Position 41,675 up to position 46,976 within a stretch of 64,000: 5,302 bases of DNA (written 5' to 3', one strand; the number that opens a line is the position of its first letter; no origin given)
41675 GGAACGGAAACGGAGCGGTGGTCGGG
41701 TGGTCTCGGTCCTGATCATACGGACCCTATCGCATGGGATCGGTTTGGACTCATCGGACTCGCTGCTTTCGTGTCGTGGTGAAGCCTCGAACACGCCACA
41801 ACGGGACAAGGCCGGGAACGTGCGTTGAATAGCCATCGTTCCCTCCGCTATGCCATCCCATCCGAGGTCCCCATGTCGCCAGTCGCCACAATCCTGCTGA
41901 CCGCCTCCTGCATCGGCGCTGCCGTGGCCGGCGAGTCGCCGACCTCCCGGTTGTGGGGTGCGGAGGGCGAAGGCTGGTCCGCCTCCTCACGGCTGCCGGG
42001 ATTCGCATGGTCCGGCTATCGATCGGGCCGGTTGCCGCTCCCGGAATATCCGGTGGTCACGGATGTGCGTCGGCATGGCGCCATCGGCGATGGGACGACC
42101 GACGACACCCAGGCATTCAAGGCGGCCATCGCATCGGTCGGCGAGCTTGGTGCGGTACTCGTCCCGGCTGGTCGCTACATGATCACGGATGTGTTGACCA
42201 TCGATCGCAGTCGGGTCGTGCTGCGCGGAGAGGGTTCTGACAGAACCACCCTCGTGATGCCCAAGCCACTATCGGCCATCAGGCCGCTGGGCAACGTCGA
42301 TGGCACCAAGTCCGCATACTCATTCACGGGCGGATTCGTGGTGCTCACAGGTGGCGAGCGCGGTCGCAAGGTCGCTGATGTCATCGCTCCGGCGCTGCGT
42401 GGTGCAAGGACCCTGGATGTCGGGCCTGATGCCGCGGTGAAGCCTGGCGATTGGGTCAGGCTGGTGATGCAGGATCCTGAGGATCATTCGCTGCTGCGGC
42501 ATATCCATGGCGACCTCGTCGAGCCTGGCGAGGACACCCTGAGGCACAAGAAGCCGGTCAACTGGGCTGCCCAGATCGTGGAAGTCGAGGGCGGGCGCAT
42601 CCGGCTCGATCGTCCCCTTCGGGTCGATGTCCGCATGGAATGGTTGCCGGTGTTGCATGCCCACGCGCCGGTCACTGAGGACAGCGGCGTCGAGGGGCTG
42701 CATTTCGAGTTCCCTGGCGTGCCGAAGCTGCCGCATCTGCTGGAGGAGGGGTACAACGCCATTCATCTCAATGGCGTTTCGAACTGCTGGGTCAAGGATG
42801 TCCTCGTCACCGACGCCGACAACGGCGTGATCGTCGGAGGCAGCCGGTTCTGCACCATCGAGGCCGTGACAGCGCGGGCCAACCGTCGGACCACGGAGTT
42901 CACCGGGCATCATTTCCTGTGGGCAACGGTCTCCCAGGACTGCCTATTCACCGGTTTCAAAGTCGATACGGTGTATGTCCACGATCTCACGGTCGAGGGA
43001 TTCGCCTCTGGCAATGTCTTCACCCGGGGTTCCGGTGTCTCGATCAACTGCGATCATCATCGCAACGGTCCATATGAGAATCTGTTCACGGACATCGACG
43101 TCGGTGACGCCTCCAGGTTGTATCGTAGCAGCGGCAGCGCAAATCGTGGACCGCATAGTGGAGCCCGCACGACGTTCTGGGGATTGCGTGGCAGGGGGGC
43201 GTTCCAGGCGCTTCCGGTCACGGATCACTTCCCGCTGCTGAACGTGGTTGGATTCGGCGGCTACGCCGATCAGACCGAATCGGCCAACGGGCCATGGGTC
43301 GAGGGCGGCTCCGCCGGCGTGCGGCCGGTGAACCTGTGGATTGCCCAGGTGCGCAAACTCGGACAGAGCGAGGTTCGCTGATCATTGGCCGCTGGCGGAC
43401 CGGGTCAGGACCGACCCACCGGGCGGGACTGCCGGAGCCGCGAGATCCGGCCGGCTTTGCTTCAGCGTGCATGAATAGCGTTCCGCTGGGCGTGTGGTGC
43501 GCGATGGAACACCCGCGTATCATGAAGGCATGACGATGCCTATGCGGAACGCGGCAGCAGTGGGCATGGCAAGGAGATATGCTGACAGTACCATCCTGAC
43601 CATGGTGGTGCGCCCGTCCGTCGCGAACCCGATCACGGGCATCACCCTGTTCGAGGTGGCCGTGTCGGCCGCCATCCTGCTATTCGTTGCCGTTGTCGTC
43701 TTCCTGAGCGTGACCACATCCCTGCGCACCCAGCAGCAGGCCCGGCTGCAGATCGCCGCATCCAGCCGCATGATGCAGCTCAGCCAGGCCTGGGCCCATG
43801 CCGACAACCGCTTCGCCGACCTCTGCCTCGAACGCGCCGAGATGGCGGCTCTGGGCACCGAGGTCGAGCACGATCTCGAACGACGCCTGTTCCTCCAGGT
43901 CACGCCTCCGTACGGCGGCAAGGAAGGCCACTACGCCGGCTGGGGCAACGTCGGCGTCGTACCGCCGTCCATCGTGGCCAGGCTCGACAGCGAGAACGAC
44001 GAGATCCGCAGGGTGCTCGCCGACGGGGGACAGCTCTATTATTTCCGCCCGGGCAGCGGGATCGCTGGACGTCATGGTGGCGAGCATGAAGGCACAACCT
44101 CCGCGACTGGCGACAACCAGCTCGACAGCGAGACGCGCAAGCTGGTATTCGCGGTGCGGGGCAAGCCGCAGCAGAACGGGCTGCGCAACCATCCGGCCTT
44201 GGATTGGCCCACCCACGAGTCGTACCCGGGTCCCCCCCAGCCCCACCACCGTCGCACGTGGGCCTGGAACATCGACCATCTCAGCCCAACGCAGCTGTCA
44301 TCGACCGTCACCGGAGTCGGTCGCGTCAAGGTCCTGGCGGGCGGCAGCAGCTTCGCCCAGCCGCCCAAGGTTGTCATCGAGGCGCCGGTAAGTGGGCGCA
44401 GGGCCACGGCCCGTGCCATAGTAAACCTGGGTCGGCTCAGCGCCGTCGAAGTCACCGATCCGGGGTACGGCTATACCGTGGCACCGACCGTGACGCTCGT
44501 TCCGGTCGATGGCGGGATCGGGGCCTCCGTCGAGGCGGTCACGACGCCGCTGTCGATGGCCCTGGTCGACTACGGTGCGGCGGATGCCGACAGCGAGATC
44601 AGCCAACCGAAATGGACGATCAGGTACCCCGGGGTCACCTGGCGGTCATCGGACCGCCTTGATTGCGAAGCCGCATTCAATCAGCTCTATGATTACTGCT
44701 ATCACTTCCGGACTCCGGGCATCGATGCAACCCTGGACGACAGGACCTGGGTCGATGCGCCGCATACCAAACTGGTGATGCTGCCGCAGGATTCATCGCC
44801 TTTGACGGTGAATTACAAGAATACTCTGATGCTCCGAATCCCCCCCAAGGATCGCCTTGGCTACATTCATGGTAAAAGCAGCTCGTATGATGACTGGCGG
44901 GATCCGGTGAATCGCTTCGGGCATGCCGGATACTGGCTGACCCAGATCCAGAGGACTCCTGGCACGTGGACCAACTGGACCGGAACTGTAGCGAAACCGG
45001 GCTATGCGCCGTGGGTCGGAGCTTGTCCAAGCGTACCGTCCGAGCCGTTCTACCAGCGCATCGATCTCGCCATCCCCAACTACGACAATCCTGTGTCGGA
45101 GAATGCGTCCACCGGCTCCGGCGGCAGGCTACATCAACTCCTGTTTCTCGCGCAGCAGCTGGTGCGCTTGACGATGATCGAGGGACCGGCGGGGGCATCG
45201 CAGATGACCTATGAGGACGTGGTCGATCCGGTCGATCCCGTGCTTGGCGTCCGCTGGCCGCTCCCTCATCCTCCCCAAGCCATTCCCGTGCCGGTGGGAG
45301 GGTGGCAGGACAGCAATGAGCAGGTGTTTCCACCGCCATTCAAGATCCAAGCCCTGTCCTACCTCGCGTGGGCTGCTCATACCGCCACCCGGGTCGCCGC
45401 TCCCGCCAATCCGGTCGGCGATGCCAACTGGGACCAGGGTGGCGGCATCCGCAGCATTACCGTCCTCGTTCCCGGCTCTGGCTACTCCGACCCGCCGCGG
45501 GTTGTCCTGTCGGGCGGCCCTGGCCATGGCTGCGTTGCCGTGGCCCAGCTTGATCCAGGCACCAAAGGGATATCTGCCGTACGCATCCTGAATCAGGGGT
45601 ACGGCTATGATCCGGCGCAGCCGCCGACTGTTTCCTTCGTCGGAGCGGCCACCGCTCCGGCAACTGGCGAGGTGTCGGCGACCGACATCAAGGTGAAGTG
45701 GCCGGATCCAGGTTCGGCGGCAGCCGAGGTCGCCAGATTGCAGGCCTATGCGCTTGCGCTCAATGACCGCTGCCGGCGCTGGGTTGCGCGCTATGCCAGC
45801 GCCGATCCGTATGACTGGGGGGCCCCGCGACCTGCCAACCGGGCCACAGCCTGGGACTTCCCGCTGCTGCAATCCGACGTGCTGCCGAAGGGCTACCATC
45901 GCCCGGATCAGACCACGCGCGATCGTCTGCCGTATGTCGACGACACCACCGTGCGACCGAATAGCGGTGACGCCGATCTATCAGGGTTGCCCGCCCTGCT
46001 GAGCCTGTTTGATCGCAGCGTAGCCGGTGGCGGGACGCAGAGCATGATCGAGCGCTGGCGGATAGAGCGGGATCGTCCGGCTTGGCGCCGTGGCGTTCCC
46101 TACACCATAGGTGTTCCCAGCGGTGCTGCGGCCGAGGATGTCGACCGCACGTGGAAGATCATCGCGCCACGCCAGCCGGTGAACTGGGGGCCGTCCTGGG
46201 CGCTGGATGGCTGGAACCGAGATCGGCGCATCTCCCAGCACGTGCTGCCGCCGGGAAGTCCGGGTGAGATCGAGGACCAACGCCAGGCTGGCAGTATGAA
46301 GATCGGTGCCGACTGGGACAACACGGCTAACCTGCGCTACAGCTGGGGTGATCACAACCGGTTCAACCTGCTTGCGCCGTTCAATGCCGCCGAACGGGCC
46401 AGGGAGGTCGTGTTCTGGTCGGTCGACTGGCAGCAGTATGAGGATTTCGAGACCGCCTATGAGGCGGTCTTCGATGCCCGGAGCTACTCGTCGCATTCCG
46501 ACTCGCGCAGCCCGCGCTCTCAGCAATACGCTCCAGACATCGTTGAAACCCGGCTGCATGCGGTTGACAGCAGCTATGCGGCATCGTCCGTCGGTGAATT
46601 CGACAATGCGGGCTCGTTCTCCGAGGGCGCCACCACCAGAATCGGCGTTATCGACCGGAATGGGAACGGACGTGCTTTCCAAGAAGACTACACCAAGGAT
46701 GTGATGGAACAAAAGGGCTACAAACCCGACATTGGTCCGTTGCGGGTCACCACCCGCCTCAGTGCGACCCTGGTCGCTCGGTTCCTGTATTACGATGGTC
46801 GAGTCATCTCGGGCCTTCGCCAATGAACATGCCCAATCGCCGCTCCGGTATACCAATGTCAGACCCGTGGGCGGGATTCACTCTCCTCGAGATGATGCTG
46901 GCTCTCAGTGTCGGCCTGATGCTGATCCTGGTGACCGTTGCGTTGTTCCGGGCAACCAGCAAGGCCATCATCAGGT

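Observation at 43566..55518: Orphan operon of seven prepilin-like proteins (191 to about 1090 aa) plus a membrane pseudokinase, with no filament-assembly machinery in the window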

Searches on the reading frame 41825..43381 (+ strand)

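Call 7: search_protein_families(library=pfam, max_evalue=0.001, proteins=[window:41825-43381:+])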
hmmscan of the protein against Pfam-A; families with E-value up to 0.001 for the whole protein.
window:41825-43381:+ (518 aa): 1 family
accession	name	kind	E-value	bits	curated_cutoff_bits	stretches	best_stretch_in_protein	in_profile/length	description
PF12708.12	Pect-lyase_RHGA_epim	-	3.2e-10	40.6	27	1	80-143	3-68/213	Rhamnogalacturonase A/epimerase, pectate lyase-like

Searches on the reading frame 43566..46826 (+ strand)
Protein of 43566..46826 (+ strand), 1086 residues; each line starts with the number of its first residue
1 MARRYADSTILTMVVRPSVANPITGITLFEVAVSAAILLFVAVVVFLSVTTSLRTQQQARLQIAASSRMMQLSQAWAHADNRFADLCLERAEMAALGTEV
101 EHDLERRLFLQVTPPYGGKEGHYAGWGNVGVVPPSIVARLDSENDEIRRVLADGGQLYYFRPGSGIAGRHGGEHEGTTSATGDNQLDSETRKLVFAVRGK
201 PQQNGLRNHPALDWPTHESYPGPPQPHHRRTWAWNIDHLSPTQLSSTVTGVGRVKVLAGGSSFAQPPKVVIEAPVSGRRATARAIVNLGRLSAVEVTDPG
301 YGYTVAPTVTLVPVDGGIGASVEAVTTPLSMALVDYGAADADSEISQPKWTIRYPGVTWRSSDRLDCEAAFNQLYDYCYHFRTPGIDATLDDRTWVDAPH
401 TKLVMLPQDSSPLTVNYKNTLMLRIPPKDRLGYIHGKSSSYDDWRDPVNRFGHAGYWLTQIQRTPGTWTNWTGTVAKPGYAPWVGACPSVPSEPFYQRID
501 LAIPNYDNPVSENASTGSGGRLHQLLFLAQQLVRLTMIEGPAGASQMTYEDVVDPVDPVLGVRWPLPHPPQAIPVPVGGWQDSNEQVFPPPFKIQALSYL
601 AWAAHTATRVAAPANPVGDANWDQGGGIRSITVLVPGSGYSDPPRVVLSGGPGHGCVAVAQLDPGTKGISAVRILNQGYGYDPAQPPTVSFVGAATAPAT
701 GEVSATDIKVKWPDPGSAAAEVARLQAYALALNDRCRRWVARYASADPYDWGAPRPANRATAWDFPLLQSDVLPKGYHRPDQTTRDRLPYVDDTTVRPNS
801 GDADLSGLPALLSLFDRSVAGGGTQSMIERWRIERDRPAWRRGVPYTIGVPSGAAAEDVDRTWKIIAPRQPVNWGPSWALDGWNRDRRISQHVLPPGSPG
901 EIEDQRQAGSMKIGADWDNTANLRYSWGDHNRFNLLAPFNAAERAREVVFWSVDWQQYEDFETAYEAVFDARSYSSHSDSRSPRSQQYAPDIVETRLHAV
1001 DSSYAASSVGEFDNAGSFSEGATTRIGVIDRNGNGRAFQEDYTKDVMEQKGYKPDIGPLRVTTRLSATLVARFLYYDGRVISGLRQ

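Call 3: search_protein_families(library=pfam, max_evalue=0.1, proteins=[window:43566-46826:+])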
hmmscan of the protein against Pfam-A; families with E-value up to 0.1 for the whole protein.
window:43566-46826:+ (1086 aa): 0 families

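Call 4: search_protein_families(library=ncbifam, max_evalue=0.1, proteins=[window:43566-46826:+])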
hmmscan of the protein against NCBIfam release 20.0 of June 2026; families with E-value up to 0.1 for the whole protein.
window:43566-46826:+ (1086 aa): 1 family
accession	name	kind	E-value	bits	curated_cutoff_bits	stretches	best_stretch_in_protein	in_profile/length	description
NF041013.1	T4P_ComGE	equivalog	0.073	13.2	49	0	23-65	3-45/83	competence type IV pilus minor pilin ComGE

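Call 11: find_homologous_proteins(query=window:43566-46823:+, max_evalue=0.001)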
Query window:43566-46823:+ (1086 aa): 11 proteins with E <= 0.001 among 8000 candidates.
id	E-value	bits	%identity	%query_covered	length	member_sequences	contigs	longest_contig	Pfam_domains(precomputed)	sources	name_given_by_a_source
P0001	0.0e+0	2531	100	100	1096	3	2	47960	-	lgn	-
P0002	9.1e-261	887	48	97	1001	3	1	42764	-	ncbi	-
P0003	1.2e-131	459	32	68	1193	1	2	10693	-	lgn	-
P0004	6.3e-19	86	34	9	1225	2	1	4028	PF07731.21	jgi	-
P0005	2.0e-18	84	45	5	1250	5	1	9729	PF00041.28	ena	-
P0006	6.9e-16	76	33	11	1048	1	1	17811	-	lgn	-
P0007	5.1e-8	50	39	6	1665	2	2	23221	-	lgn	-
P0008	1.2e-7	48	35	8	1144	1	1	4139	-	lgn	-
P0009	5.0e-7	46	34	6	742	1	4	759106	-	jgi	jgi:uncharacterized protein YuzE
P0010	5.9e-6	43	36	6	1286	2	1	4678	-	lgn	-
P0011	7.1e-6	42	43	8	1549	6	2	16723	PF01839.30,PF07731.21,PF13517.13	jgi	jgi:FtsP/CotA-like multicopper oxidase with cupredoxin domain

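Call 12: find_encoding_contigs(protein=P0002, flank=10000, max_places=4)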
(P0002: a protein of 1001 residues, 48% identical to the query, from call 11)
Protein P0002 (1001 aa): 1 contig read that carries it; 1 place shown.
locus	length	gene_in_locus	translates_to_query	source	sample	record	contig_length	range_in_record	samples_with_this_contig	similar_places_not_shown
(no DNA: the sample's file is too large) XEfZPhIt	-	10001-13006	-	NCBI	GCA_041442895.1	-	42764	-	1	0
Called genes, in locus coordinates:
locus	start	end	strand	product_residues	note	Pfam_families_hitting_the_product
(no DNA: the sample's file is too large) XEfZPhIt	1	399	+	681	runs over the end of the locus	-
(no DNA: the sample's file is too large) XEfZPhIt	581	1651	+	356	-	PF00392:GntR, PF13377:Peripla_BP_3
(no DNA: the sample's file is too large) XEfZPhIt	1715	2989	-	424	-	PF00657:Lipase_GDSL (weak), PF13472:Lipase_GDSL_2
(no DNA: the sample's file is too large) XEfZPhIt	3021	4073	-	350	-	PF04041:Glyco_hydro_130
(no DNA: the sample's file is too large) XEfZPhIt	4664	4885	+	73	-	-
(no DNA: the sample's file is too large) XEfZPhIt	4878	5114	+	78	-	-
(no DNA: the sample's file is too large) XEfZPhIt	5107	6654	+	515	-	PF00989:PAS, PF08448:PAS_4, PF13426:PAS_9 (weak), PF00512:HisKA, PF02518:HATPase_c, PF00072:Response_reg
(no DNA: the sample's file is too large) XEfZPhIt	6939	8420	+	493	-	PF00884:Sulfatase, PF16347:SGSH_C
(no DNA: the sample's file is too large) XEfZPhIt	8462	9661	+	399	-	PF01120:Alpha_L_fucos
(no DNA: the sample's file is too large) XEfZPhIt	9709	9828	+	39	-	-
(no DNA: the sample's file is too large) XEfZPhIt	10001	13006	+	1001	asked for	-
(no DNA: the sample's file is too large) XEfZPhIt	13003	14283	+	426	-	PF07963:N_methyl (weak)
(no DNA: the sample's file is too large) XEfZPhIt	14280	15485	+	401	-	-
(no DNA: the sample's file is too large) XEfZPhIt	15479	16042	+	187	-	-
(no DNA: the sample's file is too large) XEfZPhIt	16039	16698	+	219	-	PF07963:N_methyl (weak)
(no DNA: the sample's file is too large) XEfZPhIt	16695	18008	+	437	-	PF07963:N_methyl (faint)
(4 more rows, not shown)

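Call 13: find_encoding_contigs(protein=P0003, flank=10000, max_places=4)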
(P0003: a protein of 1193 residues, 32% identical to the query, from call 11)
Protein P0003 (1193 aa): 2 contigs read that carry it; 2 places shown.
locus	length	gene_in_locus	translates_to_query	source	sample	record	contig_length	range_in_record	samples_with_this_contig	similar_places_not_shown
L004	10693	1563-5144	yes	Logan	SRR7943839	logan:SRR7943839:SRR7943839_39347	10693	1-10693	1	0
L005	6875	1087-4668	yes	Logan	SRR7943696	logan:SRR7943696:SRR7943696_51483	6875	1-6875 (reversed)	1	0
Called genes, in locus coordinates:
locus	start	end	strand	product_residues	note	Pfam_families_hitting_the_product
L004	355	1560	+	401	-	PF07963:N_methyl (weak)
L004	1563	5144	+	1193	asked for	-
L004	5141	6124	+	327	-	-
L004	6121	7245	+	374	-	-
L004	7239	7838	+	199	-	PF07963:N_methyl (weak)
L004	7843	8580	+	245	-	PF07963:N_methyl (weak)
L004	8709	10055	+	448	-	PF07963:N_methyl (weak)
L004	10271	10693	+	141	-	?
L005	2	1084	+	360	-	?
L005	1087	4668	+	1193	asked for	-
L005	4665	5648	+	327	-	-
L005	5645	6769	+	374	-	-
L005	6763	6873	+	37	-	?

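Call 35: search_solved_structures(query=A5, max_evalue=10)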
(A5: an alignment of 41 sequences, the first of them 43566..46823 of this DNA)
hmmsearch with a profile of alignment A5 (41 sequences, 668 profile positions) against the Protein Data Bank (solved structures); distinct sequences matched with E-value up to 10: 4.
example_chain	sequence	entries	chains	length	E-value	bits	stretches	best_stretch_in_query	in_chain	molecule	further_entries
7tgg_A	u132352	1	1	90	0.26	13.1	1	7-47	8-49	Geopilin domain 1 protein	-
5eg5_A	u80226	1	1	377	0.69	11.7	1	137-165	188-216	Arsenic methyltransferase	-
4kw7_A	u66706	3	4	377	0.69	11.7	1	137-165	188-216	Arsenic methyltransferase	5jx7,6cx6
4fr0_A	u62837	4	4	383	0.71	11.7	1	137-165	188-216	Arsenic methyltransferase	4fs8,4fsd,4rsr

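Call 68: search_protein_families(library=pfam, alignment_id=A5, max_evalue=1)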
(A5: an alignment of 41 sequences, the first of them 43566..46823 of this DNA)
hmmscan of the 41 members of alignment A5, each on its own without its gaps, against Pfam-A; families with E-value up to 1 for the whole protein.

A. member 1, window:43566-46823:+ (1086 aa): 0 families

B. families by the number of members that match (of 41 scanned): 10 families
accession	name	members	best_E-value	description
PF07963.17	N_methyl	30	0.00021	Prokaryotic N-terminal methylation motif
PF02839.19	CBM_5_12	2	0.00016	Carbohydrate-binding module family 5/12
PF13940.11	Ldr_toxin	1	0.045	Toxin Ldr, type I toxin-antitoxin system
PF19901.4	DUF6374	1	0.052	Family of unknown function (DUF6374)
PF21500.3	HolB_lid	1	0.095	DNA polymerase III subunit delta', AAA+ ATPase lid domain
PF17043.10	MAT1-1-2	1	0.1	Mating type protein 1-1-2 of unknown function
PF05350.17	GSK-3_bind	1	0.11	Glycogen synthase kinase-3 binding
PF19246.4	DUF5894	1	0.15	Family of unknown function (DUF5894)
PF11289.13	bCoV_viroporin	1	0.18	Betacoronavirus viroporin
PF25810.1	TMEM218_N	1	0.18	Transmembrane protein 218, N-terminal domain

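Call 75: search_protein_families(library=ncbifam, alignment_id=A5, max_evalue=0.1)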
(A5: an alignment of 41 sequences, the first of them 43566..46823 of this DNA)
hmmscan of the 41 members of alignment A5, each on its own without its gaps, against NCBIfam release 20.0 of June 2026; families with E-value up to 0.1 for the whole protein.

A. member 1, window:43566-46823:+ (1086 aa): 1 family
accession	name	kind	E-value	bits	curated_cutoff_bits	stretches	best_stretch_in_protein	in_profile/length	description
NF041013.1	T4P_ComGE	equivalog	0.073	13.2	49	0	23-65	3-45/83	competence type IV pilus minor pilin ComGE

B. families by the number of members that match (of 41 scanned): 9 families
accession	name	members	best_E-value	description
TIGR02523.1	type_IV_pilV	31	3.7e-09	type IV pilus modification protein PilV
TIGR02598.1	TIGR02598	19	3.8e-05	Verru_Chthon cassette protein B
TIGR02532.1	IV_pilin_GFxxxE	15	0.0018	prepilin-type N-terminal cleavage/methylation domain-containing protein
TIGR01707.1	gspI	13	0.00079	type II secretion system minor pseudopilin GspI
NF007848.0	PRK10557.1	5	0.0095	prepilin peptidase-dependent protein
TIGR01708.2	typeII_sec_gspH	3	0.027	type II secretion system minor pseudopilin GspH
NF041013.1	T4P_ComGE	2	0.044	competence type IV pilus minor pilin ComGE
NF047828.1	T3SSXpsI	1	0.079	type II secretion system protein XpsI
NF008383.0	PRK11178.1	1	0.085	uridine phosphorylase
